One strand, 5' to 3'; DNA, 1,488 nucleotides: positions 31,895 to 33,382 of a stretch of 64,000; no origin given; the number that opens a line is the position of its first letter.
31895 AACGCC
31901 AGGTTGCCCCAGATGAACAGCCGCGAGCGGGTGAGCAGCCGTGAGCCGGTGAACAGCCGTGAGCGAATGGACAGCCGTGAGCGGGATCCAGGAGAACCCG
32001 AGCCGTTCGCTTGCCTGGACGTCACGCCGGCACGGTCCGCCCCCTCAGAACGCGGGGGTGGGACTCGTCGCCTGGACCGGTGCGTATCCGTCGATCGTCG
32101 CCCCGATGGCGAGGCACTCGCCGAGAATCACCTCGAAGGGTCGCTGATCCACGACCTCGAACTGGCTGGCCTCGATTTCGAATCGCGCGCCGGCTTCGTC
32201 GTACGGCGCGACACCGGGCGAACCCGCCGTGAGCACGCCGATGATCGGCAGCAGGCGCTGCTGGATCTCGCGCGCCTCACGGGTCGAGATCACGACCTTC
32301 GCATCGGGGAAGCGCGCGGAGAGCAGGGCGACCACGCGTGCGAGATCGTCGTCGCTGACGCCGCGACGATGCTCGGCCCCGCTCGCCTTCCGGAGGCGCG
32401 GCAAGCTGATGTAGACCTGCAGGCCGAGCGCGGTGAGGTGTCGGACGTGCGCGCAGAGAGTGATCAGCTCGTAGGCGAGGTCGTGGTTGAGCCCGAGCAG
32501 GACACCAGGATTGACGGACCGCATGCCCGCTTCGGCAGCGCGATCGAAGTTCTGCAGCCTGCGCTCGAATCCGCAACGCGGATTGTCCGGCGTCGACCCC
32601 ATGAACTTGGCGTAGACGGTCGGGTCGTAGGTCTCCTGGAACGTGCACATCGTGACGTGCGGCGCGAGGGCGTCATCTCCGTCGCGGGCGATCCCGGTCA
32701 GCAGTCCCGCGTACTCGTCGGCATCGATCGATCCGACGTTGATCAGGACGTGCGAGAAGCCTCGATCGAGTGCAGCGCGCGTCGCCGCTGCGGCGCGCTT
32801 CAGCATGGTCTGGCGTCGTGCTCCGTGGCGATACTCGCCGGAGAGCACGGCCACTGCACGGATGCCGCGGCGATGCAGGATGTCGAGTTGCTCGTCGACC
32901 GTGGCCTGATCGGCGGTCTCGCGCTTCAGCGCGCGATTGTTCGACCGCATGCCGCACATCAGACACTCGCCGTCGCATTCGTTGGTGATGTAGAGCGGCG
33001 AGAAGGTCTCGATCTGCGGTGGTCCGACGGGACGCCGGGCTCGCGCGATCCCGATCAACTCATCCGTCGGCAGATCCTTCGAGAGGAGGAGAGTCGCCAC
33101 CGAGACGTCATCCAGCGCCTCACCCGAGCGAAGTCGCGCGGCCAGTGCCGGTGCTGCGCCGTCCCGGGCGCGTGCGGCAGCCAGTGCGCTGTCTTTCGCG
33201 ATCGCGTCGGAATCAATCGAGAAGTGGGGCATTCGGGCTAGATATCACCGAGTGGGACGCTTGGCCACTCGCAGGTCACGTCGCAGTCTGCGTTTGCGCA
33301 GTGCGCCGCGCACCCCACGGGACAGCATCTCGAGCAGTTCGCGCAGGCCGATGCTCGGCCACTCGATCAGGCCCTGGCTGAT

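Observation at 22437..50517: Aryl-polyene-type pigment cluster that mixes xanthomonadin, flexirubin and foreign radical-SAM features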

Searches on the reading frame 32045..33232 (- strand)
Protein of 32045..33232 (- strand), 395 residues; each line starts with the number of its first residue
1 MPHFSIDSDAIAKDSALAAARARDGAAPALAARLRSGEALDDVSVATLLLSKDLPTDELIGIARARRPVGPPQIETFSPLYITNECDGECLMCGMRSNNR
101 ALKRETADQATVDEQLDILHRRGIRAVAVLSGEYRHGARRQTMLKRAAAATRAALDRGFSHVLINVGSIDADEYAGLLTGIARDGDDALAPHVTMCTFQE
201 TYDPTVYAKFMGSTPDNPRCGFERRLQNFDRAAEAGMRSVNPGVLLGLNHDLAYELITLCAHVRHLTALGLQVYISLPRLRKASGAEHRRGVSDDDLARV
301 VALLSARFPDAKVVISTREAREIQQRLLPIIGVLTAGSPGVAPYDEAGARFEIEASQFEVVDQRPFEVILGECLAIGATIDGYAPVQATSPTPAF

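Call 5: search_protein_families(library=pfam, proteins=[window:32045-33232:-], max_evalue=0.01)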
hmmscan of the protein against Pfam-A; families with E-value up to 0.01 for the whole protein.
window:32045-33232:- (395 aa): 2 families
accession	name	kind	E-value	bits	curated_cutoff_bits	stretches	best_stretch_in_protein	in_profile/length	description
PF04055.27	Radical_SAM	-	3.7e-06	27.7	29.5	1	81-253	2-159/166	Radical SAM superfamily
PF06968.18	BATS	-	0.00031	21.3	22.2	1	276-332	1-57/88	Biotin and Thiamin Synthesis associated domain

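Call 12: search_protein_families(library=ncbifam, proteins=[window:32045-33232:-], max_evalue=0.001)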
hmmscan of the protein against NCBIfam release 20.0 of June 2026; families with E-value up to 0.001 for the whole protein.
window:32045-33232:- (395 aa): 5 families
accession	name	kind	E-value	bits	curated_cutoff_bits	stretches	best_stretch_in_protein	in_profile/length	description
TIGR04158.1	rSAM_MIA_synth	equivalog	4.4e-77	259.3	400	1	29-384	14-365/368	3-methyl-2-indolic acid synthase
TIGR02351.2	thiH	equivalog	1.1e-42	146.5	380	1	73-370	70-348/364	2-iminoacetate synthase ThiH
TIGR03955.1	rSAM_HydG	equivalog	3e-28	98.5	312.15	1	69-370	78-371/470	[FeFe] hydrogenase H-cluster radical SAM maturase HydG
TIGR03910.1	pyrrolys_PylB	equivalog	4e-06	25.9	348.2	1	31-278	9-240/347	methylornithine synthase PylB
TIGR03956.1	rSAM_HydE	equivalog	0.00023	20.5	254.6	0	82-134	55-107/340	[FeFe] hydrogenase H-cluster radical SAM maturase HydE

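Call 14: find_encoding_contigs(protein=window:32045-33232:-, flank=10000, max_places=6)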
Protein window:32045-33232:- (395 aa): 2 contigs read that carry it; 2 places shown.
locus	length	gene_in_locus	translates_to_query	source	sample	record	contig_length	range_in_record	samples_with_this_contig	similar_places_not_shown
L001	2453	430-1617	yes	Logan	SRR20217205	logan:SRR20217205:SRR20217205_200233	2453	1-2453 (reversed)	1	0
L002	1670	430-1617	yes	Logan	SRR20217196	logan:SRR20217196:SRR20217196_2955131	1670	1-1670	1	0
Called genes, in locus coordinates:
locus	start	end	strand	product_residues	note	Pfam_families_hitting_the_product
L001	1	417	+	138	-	?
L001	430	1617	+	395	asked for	PF04055:Radical_SAM (weak)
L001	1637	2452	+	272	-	?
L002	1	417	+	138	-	?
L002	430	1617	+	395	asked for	PF04055:Radical_SAM (weak)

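Call 15: find_homologous_proteins(query=window:32045-33232:-, max_evalue=1e-20)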
Query window:32045-33232:- (395 aa): 818 proteins with E <= 1e-20 among 8000 candidates; the best 120 are listed.
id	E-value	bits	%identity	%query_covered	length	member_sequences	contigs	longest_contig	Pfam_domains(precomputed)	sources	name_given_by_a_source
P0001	1.7e-256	868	100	100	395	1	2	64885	PF04055.28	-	-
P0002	6.9e-230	781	89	100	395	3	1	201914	PF04055.28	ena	-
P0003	4.8e-219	745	86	100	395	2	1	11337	PF04055.28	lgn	-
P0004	6.3e-218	741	85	100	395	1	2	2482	PF04055.28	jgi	jgi:2-iminoacetate synthase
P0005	9.8e-185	632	73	100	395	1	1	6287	-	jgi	jgi:2-iminoacetate synthase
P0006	2.3e-181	621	71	100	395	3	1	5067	-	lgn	-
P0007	1.2e-175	602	70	99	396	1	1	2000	PF04055.28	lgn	-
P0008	2.4e-175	601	70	99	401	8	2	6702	PF04055.28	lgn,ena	-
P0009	8.7e-175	599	71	98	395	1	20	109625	-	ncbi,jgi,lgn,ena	-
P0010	1.2e-173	595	70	99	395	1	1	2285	PF04055.28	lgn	-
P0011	1.4e-173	595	69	99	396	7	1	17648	-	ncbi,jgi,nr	ncbi:MAG: hypothetical protein JRE70_01965 [Deltaproteobacteria bacterium]|nr:hypothetical protein [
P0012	9.8e-172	589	69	99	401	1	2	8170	PF04055.28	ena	-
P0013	4.3e-171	587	69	99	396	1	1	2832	-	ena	-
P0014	1.5e-170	585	69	99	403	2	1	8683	PF04055.28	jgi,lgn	jgi:3-methyl-2-indolic acid synthase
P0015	2.0e-167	575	69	98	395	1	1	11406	-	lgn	-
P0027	4.2e-160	551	65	100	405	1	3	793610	PF04055.28,PF06968.19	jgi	jgi:2-iminoacetate synthase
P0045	1.3e-155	536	63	100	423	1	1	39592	PF04055.28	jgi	jgi:2-iminoacetate synthase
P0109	2.7e-149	515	66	90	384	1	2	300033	-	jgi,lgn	jgi:3-methyl-2-indolic acid synthase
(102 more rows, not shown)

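Call 16: find_encoding_contigs(protein=P0002, flank=10000, max_places=2)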
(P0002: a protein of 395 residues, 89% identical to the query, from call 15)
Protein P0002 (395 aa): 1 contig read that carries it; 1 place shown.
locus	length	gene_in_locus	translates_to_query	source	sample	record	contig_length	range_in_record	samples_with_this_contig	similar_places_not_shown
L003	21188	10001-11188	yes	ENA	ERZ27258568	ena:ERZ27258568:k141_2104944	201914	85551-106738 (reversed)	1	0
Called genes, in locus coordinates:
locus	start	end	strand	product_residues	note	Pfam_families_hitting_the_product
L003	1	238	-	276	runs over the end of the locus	PF01553:Acyltransferase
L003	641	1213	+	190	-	PF19574:LolA_3, PF03548:LolA (weak)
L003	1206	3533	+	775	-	PF03176:MMPL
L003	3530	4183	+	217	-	PF11659:DUF3261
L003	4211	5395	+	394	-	PF00109:ketoacyl-synt, PF02801:Ketoacyl-synt_C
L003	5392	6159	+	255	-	PF13723:Ketoacyl-synt_2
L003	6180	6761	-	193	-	PF07593:UnbV_ASPIC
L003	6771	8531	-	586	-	PF01839:FG-GAP (faint), PF13517:FG-GAP_3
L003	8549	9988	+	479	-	PF00501:AMP-binding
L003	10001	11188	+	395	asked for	PF04055:Radical_SAM (faint)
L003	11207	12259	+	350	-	PF03706:LPG_synthase_TM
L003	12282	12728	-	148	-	-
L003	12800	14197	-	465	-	PF02310:B12-binding, PF04055:Radical_SAM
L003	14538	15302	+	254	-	PF00106:adh_short, PF08659:KR, PF13561:adh_short_C2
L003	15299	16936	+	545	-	PF01266:DAO (faint), PF01494:FAD_binding_3, PF13450:NAD_binding_8 (faint), PF04820:Trp_halogenase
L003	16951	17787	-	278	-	PF02683:DsbD_TM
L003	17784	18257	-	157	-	PF00085:Thioredoxin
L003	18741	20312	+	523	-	PF00221:Lyase_aromatic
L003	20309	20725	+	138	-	PF13279:4HBT_2, PF03061:4HBT (weak)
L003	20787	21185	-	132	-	-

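Call 17: find_encoding_contigs(protein=P0009, flank=10000, max_places=2)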
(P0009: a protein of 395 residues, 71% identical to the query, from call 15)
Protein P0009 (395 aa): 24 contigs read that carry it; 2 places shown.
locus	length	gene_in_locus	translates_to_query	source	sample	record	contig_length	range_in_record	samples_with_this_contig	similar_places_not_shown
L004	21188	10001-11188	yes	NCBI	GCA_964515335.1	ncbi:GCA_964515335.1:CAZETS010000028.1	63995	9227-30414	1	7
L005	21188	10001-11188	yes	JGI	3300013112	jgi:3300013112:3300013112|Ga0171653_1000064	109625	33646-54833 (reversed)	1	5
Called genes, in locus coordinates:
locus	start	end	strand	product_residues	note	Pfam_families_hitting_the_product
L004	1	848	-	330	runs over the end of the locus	PF14326:DUF4384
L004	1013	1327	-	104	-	-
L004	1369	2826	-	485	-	PF01425:Amidase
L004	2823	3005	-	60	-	PF12680:SnoaL_2 (weak), PF07107:WI12 (weak)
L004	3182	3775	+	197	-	PF05572:Peptidase_M43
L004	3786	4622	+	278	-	PF01575:MaoC_dehydratas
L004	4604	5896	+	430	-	PF13336:AcetylCoA_hyd_C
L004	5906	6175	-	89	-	-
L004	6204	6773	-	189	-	PF07593:UnbV_ASPIC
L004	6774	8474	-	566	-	PF01839:FG-GAP (faint), PF13517:FG-GAP_3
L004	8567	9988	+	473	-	PF00501:AMP-binding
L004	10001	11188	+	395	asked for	-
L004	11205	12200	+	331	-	PF03706:LPG_synthase_TM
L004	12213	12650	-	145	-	-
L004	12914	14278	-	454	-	PF02310:B12-binding, PF04055:Radical_SAM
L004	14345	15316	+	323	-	PF00106:adh_short, PF08659:KR, PF13561:adh_short_C2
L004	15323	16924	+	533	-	PF01266:DAO (faint), PF01494:FAD_binding_3, PF04820:Trp_halogenase (weak)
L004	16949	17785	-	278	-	PF02683:DsbD_TM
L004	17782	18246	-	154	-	PF00085:Thioredoxin (weak)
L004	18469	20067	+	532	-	PF00221:Lyase_aromatic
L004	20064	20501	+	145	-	PF13279:4HBT_2, PF03061:4HBT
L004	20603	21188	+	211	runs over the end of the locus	PF13505:OMP_b-brl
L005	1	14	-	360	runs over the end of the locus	PF06742:DUF1214 (faint)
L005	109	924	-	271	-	PF01575:MaoC_dehydratas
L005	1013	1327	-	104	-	-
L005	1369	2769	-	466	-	PF01425:Amidase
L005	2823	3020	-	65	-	PF12680:SnoaL_2 (weak), PF07107:WI12 (weak)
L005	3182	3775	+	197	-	PF05572:Peptidase_M43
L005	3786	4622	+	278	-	PF01575:MaoC_dehydratas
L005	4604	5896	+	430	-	PF13336:AcetylCoA_hyd_C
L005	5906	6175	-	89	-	-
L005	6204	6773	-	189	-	PF07593:UnbV_ASPIC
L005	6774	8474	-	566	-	PF01839:FG-GAP (faint), PF13517:FG-GAP_3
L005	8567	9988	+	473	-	PF00501:AMP-binding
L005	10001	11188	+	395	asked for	-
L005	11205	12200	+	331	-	PF03706:LPG_synthase_TM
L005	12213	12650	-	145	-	-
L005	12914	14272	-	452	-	PF02310:B12-binding, PF04055:Radical_SAM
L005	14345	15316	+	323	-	PF00106:adh_short, PF08659:KR, PF13561:adh_short_C2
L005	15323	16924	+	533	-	PF01266:DAO (faint), PF01494:FAD_binding_3, PF04820:Trp_halogenase (weak)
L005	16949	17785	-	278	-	PF02683:DsbD_TM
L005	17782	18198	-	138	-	PF00085:Thioredoxin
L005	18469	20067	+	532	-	PF00221:Lyase_aromatic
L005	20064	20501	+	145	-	PF13279:4HBT_2, PF03061:4HBT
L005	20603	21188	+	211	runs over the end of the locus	PF13505:OMP_b-brl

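Call 18: find_encoding_contigs(protein=P0027, flank=10000, max_places=2)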
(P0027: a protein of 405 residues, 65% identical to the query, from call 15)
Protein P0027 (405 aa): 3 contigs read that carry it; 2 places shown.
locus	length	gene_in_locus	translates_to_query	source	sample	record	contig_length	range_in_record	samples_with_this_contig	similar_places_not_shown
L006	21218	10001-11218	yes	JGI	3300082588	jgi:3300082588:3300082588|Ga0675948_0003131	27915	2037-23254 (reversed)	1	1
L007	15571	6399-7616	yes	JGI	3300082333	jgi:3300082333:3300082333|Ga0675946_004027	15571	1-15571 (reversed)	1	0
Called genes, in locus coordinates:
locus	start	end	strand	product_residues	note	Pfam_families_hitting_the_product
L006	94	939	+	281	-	PF01553:Acyltransferase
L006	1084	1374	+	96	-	PF00550:PP-binding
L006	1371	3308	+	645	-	PF00501:AMP-binding, PF22818:ApeI-like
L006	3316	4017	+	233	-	PF00535:Glycos_transf_2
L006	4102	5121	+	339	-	-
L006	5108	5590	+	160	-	PF22817:ApeP-like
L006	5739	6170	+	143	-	-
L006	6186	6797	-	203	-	PF13517:FG-GAP_3, PF07593:UnbV_ASPIC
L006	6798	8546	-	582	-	PF01839:FG-GAP (faint), PF13517:FG-GAP_3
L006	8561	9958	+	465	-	PF00501:AMP-binding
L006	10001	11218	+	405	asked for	PF06968:BATS (faint), PF04055:Radical_SAM (weak)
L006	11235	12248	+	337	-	PF03706:LPG_synthase_TM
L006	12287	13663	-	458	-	PF02310:B12-binding, PF04055:Radical_SAM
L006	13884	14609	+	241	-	PF00106:adh_short, PF08659:KR, PF13561:adh_short_C2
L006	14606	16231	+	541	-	PF01266:DAO (faint), PF01494:FAD_binding_3, PF04820:Trp_halogenase (weak)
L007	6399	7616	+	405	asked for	PF06968:BATS (faint), PF04055:Radical_SAM (weak)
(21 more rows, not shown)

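Call 21: find_related_loci(query=A1, collection=genome_contigs, flank=10000)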
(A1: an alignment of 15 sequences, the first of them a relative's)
Query A1 (395 aa) in genome_contigs; peptide patterns used: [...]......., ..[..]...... (x = any residue, [..] = any of these).
78 stretches matched a pattern; 70 encode a relative of the query (tblastn E <= 1e-3); 69 distinct loci.
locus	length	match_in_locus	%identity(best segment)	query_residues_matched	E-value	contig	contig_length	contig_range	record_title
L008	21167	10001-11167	71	1-389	0e+0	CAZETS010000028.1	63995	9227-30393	MAG TPA_asm: uncultured Spirochaetaceae bacterium isolate SRP077602_co10_279 genome assembly, contig: NODE_1242_length_6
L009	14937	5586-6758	70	1-391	1e-180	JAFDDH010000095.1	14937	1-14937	MAG: Deltaproteobacteria bacterium isolate Meg19_02_Bin_79 Meg19_02_Bin_79_scaffold_3473, whole genome shotgun sequence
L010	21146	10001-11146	68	4-385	4e-171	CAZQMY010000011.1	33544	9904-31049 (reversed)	MAG TPA_asm: uncultured Spirochaetaceae bacterium isolate SRP128890_co1_63 genome assembly, contig: NODE_2217_length_335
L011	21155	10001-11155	64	4-386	7e-164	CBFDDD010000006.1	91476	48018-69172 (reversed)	MAG TPA_asm: uncultured Myxococcales bacterium isolate SRR26215691_binner13_Refined_41 genome assembly, contig: ERZ25073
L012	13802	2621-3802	64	1-395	1e-160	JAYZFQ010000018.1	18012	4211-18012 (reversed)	MAG: Myxococcota bacterium isolate XB_MAG17 DB_MAG17_0018, whole genome shotgun sequence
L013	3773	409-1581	63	1-394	1e-164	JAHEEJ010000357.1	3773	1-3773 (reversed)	MAG: Deltaproteobacteria bacterium isolate Ww264 NODE_79730_length_3773_cov_5.103779, whole genome shotgun sequence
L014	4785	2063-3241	62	1-393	6e-158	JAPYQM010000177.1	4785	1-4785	MAG: Myxococcota bacterium isolate PW2.metabat2.22_sub PW2_20028_length_4785_cov_15.491543, whole genome shotgun sequenc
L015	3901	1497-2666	61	1-393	1e-159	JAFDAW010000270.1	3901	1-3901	MAG: Deltaproteobacteria bacterium isolate AB_69_Bin_122 AB_69_Bin_122_scaffold_65376, whole genome shotgun sequence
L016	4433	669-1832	61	1-391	1e-157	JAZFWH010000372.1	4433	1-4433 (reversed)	MAG: Myxococcota bacterium isolate BS3bin.41 BS3bin.41_372, whole genome shotgun sequence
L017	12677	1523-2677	63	1-383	2e-152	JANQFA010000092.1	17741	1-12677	MAG: Myxococcota bacterium isolate PL23a_bin.57 k99_6635659, whole genome shotgun sequence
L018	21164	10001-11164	59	1-389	2e-151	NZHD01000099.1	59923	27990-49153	MAG: Deltaproteobacteria bacterium isolate MED660 72983, whole genome shotgun sequence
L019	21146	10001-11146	62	1-383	2e-151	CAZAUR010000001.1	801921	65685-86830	MAG TPA_asm: uncultured Spirochaetaceae bacterium isolate binchicken_co46_630 genome assembly, contig: NODE_1_length_801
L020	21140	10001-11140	61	4-383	2e-148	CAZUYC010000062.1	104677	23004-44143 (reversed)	MAG TPA_asm: uncultured Spirochaetales bacterium isolate binchicken_co165_278 genome assembly, contig: k141_61765, whole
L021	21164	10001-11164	61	1-388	1e-146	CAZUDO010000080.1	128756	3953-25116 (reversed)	MAG TPA_asm: uncultured Candidatus Binatia bacterium isolate binchicken_co165_346 genome assembly, contig: k141_882340,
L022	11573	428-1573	59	4-385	4e-145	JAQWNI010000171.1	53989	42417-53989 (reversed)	MAG: Myxococcota bacterium isolate cluster2_bin.176 k141_3377629, whole genome shotgun sequence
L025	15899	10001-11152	60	1-385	8e-141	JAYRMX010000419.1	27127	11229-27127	MAG: Myxococcota bacterium isolate XM2_XAASGE4bin.13 k141_1545795, whole genome shotgun sequence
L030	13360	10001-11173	59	1-394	2e-138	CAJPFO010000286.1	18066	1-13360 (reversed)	Myxococcaceae bacterium genome assembly, contig: CONTIG_286, whole genome shotgun sequence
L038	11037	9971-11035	58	1-356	7e-130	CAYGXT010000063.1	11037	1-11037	MAG TPA_asm: uncultured Myxococcaceae bacterium isolate ERP119294_co1_426 genome assembly, contig: NODE_8109_length_1103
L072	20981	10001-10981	37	42-364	2e-59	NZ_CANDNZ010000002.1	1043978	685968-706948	Thalassomonas sp. RHCl1 NODE_2_length_1043978_cov_97.9748, whole genome shotgun sequence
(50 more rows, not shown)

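Call 50: search_solved_structures(query=window:32045-33232:-, max_evalue=0.00001, show_alignments=1)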
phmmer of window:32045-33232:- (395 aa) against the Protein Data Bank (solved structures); distinct sequences matched with E-value up to 0.00001: 5.
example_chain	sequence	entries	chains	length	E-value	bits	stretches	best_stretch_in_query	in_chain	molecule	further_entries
6htk_A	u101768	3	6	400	2.5e-72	247.2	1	26-384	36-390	3-methyl-2-indolic acid synthase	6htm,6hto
4r33_A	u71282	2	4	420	3.1e-72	246.9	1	26-384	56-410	NosL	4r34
4wcx_A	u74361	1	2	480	9.1e-26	94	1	36-370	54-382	Biotin and thiamin synthesis associated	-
7pd1_A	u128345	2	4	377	8.4e-25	90.8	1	76-370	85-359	Thiazole biosynthesis protein ThiH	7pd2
4rtb_A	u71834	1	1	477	1.6e-22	83.3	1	32-370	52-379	HydG protein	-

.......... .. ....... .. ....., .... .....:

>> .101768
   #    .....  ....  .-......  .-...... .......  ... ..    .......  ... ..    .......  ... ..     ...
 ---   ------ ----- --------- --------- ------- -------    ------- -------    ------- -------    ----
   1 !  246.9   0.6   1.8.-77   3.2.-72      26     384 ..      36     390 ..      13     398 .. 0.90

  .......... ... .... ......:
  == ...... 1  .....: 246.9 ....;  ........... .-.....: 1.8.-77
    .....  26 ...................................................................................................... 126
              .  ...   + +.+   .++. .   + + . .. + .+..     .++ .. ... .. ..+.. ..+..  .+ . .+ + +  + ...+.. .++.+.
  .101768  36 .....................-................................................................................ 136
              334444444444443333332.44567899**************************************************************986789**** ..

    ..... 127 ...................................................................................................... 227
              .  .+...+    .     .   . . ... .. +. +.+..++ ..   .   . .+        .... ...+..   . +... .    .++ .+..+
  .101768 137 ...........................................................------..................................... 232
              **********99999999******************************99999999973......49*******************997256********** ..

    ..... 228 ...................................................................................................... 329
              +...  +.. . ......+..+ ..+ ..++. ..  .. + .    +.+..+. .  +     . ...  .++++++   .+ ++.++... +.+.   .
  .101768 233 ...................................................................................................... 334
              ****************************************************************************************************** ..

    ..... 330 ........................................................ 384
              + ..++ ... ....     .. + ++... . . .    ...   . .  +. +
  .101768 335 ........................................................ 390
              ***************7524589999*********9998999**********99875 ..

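Call 55: find_encoding_contigs(protein=P0109, flank=10000, max_places=1)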
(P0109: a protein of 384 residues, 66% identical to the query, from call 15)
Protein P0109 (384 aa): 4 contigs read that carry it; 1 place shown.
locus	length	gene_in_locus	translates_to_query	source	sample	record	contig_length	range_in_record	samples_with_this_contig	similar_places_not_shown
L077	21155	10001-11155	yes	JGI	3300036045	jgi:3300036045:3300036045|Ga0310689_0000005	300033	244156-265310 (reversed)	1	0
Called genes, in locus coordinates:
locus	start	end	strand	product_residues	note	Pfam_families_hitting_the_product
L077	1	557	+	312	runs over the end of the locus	PF03279:Lip_A_acyltrans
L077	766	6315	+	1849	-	PF18947:HAMP_2, PF00672:HAMP, PF18947:HAMP_2, PF00672:HAMP, PF18947:HAMP_2, PF00672:HAMP, PF18947:HAMP_2, PF00672:HAMP, +14 more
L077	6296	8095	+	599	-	PF00072:Response_reg, PF00512:HisKA, PF02518:HATPase_c, PF00072:Response_reg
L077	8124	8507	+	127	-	PF14087:DUF4267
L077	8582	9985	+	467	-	PF00501:AMP-binding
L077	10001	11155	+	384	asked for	-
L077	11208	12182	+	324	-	PF03706:LPG_synthase_TM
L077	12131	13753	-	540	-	PF13489:Methyltransf_23 (weak), PF08241:Methyltransf_11 (weak), PF08242:Methyltransf_12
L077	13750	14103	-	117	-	PF22818:ApeI-like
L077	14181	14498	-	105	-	-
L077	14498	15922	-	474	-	PF02310:B12-binding, PF04055:Radical_SAM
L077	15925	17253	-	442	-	PF00890:FAD_binding_2 (faint), PF01266:DAO (weak), PF01494:FAD_binding_3, PF04820:Trp_halogenase, PF07992:Pyr_redox_2 (weak), PF12831:FAD_oxidored (weak), PF13450:NAD_binding_8 (weak), PF04820:Trp_halogenase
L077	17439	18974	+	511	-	PF00221:Lyase_aromatic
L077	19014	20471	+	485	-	PF02310:B12-binding, PF04055:Radical_SAM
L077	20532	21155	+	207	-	PF00535:Glycos_transf_2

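Call 56: find_encoding_contigs(protein=P0045, flank=10000, max_places=1)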
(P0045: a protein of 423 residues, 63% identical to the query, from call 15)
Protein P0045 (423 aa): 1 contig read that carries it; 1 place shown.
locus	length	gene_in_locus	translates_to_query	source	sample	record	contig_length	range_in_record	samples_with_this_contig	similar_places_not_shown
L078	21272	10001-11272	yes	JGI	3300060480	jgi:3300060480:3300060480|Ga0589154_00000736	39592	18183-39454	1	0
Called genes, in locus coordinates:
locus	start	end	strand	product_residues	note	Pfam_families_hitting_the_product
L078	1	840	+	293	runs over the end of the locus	PF01553:Acyltransferase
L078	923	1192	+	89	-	PF00550:PP-binding (weak)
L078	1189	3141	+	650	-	PF00501:AMP-binding, PF22818:ApeI-like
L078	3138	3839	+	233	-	PF00535:Glycos_transf_2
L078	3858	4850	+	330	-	-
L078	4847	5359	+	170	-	PF22817:ApeP-like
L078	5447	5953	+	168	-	-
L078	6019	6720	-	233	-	PF13517:FG-GAP_3 (weak), PF07593:UnbV_ASPIC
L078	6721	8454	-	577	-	PF01839:FG-GAP (faint), PF13517:FG-GAP_3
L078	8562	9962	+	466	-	PF00501:AMP-binding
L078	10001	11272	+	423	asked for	PF04055:Radical_SAM (faint)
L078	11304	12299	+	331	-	PF03706:LPG_synthase_TM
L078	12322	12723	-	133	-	-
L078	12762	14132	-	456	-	PF02310:B12-binding, PF04055:Radical_SAM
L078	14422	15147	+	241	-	PF00106:adh_short, PF08659:KR, PF13561:adh_short_C2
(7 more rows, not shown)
